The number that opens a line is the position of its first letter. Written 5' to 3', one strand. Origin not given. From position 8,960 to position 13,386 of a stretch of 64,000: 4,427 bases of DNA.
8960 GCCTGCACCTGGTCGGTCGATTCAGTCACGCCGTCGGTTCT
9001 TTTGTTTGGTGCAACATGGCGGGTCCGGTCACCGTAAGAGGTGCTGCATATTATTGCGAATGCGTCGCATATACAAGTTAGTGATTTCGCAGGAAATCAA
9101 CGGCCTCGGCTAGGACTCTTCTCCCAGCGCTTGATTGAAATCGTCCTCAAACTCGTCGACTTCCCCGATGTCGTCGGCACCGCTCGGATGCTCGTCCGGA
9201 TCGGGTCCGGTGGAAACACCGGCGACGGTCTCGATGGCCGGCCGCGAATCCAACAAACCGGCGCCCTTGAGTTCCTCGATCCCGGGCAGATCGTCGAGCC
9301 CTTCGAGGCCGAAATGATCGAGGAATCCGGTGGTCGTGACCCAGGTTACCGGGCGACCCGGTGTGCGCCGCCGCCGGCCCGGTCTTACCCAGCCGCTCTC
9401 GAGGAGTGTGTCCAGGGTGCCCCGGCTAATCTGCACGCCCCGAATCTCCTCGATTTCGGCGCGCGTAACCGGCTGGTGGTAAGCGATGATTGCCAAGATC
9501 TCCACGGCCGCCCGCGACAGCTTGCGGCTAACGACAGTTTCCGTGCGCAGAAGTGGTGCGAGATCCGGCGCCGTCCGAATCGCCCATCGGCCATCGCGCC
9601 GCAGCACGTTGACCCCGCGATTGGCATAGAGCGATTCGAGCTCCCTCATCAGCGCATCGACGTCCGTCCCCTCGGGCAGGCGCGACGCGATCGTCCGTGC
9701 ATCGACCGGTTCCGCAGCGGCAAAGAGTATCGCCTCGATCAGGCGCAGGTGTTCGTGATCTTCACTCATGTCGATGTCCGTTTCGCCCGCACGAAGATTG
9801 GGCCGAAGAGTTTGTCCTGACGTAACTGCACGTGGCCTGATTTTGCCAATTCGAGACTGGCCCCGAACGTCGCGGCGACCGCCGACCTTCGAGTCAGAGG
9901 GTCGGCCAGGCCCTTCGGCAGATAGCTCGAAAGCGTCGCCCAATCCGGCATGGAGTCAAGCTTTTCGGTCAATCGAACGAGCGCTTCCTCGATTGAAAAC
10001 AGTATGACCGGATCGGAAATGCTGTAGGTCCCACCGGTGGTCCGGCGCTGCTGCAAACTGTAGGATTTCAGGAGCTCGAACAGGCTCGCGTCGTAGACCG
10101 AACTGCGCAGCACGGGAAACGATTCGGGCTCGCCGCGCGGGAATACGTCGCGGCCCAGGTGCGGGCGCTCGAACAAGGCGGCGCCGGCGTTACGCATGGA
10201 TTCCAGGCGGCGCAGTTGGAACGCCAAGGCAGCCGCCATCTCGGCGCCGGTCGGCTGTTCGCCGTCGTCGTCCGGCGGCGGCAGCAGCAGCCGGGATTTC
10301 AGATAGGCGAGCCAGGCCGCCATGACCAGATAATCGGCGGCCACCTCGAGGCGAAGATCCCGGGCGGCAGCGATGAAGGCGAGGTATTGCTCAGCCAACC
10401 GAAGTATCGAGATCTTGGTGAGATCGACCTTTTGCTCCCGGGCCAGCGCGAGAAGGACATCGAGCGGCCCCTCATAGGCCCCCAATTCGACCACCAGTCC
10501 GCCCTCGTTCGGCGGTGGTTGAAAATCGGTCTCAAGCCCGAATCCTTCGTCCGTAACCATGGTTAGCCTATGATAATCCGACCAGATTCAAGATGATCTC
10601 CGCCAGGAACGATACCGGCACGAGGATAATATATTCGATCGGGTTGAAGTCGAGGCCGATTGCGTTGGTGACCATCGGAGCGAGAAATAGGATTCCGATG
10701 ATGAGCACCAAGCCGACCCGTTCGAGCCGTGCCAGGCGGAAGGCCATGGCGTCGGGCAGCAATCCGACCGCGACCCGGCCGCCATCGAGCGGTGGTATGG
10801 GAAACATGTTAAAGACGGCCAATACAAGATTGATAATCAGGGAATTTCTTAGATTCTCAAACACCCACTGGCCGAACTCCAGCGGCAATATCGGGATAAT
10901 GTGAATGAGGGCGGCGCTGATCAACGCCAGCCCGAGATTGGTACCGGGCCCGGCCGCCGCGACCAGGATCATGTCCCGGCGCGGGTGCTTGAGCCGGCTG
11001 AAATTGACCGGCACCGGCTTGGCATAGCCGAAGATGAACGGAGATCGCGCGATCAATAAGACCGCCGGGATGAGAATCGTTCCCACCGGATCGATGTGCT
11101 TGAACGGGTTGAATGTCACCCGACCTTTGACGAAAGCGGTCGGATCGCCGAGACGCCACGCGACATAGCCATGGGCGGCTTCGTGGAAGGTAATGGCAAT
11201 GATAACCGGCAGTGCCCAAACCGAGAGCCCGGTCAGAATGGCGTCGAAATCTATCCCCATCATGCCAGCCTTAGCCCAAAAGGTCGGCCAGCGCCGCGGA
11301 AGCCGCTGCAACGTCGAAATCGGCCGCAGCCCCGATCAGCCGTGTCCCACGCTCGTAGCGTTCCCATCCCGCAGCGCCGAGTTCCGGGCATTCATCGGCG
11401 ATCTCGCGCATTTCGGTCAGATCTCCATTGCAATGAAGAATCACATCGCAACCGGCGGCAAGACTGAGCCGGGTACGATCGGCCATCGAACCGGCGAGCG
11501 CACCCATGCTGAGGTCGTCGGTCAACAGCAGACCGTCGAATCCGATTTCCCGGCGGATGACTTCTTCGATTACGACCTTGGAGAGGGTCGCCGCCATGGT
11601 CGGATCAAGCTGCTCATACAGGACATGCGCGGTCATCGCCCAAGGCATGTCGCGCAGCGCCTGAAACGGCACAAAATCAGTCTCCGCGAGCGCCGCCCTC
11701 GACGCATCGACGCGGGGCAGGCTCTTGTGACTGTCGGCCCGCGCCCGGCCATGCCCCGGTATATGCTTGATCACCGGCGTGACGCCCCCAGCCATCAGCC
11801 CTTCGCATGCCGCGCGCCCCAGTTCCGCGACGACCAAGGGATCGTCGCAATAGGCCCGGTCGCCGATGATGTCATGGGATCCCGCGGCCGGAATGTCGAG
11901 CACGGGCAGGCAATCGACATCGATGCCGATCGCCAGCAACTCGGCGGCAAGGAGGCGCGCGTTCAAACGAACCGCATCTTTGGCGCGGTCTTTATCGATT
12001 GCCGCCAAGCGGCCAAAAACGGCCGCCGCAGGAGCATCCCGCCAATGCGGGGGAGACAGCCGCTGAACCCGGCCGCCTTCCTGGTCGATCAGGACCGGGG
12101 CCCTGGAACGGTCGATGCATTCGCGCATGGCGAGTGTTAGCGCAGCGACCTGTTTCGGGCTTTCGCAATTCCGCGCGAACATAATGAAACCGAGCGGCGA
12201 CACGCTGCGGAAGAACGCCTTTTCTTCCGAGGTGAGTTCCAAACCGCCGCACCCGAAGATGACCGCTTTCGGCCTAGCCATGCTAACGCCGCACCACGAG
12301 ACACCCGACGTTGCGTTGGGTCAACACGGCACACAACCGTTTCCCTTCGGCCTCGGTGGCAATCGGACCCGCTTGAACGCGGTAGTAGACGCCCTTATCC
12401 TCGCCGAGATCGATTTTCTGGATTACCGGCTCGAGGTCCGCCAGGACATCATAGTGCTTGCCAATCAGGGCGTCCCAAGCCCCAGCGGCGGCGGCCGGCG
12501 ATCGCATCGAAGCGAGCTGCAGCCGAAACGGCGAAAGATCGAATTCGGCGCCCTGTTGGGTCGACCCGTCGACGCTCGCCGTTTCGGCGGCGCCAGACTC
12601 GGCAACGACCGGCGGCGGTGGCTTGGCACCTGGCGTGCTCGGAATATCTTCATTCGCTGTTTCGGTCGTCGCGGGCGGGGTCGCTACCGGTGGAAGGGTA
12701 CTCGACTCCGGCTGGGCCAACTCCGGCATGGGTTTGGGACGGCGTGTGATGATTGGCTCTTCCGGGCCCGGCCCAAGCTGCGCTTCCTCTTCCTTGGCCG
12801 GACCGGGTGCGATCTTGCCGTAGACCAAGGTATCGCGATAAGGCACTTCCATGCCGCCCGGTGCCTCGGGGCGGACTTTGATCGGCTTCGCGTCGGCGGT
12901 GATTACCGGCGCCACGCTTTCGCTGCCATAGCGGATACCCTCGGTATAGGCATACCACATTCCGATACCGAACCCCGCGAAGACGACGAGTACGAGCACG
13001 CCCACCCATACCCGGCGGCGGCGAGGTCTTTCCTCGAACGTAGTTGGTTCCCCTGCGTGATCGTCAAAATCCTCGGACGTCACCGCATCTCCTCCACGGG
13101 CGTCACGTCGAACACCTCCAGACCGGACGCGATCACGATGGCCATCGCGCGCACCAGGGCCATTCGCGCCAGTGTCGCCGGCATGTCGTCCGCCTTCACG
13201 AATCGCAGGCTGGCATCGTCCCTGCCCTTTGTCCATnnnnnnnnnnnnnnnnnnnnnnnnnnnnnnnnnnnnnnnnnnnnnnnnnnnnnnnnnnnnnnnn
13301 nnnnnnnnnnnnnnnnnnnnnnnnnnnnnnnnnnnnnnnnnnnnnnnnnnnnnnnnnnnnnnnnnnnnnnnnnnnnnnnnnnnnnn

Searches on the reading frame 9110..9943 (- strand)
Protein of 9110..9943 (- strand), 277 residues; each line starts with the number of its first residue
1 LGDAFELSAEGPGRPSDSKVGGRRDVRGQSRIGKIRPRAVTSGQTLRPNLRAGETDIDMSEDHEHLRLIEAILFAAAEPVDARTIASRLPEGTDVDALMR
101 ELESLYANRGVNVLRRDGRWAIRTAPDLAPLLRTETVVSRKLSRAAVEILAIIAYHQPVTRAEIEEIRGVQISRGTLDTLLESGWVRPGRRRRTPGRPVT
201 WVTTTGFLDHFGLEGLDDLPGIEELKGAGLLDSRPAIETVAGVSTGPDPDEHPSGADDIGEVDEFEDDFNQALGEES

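Call 88: search_protein_families(library=pfam, max_evalue=0.00001, proteins=[window:9110-9943:-])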
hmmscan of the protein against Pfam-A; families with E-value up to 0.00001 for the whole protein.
window:9110-9943:- (277 aa): 1 family
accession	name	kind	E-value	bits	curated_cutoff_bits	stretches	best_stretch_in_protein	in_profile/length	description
PF04079.22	SMC_ScpB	-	2.7e-47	160.8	27.4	1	68-221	2-159/160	Segregation and condensation complex subunit ScpB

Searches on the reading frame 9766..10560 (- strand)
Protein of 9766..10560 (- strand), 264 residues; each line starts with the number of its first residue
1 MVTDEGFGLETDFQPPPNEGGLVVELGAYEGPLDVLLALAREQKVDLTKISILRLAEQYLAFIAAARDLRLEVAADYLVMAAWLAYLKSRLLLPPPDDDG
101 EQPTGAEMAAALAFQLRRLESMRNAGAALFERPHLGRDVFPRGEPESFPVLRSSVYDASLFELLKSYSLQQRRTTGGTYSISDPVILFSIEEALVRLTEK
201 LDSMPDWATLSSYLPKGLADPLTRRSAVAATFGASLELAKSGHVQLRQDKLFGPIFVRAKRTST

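Call 88: search_protein_families(library=pfam, max_evalue=0.00001, proteins=[window:9766-10560:-])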
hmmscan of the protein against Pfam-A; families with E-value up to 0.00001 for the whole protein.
window:9766-10560:- (264 aa): 1 family
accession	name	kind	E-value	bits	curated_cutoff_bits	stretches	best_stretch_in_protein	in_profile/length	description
PF02616.19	SMC_ScpA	-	8.9e-13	49.2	24.6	1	39-100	1-63/232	Segregation and condensation protein ScpA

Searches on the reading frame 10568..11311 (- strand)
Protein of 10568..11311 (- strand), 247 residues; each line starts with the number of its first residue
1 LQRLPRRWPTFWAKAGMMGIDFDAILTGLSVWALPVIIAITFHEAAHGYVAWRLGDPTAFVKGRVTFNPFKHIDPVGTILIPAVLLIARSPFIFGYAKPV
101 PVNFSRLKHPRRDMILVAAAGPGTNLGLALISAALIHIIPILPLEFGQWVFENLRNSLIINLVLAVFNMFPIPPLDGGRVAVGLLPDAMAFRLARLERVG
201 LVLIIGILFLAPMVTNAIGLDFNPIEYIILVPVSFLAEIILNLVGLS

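Call 88: search_protein_families(library=pfam, max_evalue=0.00001, proteins=[window:10568-11311:-])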
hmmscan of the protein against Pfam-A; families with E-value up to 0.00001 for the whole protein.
window:10568-11311:- (247 aa): 1 family
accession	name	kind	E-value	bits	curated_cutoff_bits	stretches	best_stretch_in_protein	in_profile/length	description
PF02163.28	Peptidase_M50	-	1.7e-10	41.1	27.2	1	159-206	168-214/221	Peptidase family M50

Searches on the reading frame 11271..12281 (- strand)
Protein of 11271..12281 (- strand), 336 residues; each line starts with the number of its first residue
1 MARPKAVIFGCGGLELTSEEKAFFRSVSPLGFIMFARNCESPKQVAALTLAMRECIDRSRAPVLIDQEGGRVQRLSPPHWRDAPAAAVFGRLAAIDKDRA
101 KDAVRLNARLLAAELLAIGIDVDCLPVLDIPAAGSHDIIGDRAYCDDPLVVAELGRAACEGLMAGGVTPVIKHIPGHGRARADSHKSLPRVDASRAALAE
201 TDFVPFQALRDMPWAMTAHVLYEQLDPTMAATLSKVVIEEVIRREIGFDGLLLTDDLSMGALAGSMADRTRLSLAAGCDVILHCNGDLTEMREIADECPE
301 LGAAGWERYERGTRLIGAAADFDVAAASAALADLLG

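Call 88: search_protein_families(library=pfam, max_evalue=0.00001, proteins=[window:11271-12281:-])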
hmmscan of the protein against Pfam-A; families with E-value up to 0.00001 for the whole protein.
window:11271-12281:- (336 aa): 1 family
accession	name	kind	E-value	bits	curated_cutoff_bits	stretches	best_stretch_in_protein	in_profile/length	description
PF00933.27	Glyco_hydro_3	-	3.2e-52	178.4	27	1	31-295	31-293/316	Glycosyl hydrolase family 3 N terminal domain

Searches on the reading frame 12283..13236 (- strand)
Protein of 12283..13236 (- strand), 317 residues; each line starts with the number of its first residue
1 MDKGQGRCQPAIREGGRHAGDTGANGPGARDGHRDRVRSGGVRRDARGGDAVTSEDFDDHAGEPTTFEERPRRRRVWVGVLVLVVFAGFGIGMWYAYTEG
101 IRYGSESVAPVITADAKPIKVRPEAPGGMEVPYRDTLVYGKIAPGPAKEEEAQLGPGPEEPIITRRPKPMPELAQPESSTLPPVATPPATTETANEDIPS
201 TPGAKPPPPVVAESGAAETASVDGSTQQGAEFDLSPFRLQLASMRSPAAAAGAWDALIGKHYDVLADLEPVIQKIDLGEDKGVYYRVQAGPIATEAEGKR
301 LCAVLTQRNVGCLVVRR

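Call 88: search_protein_families(library=pfam, max_evalue=0.00001, proteins=[window:12283-13236:-])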
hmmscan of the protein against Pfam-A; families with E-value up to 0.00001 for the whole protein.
window:12283-13236:- (317 aa): 1 family
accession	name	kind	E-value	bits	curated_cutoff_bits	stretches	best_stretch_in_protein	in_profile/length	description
PF05036.18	SPOR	-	8.6e-09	36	21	1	235-316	3-76/76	SPOR domain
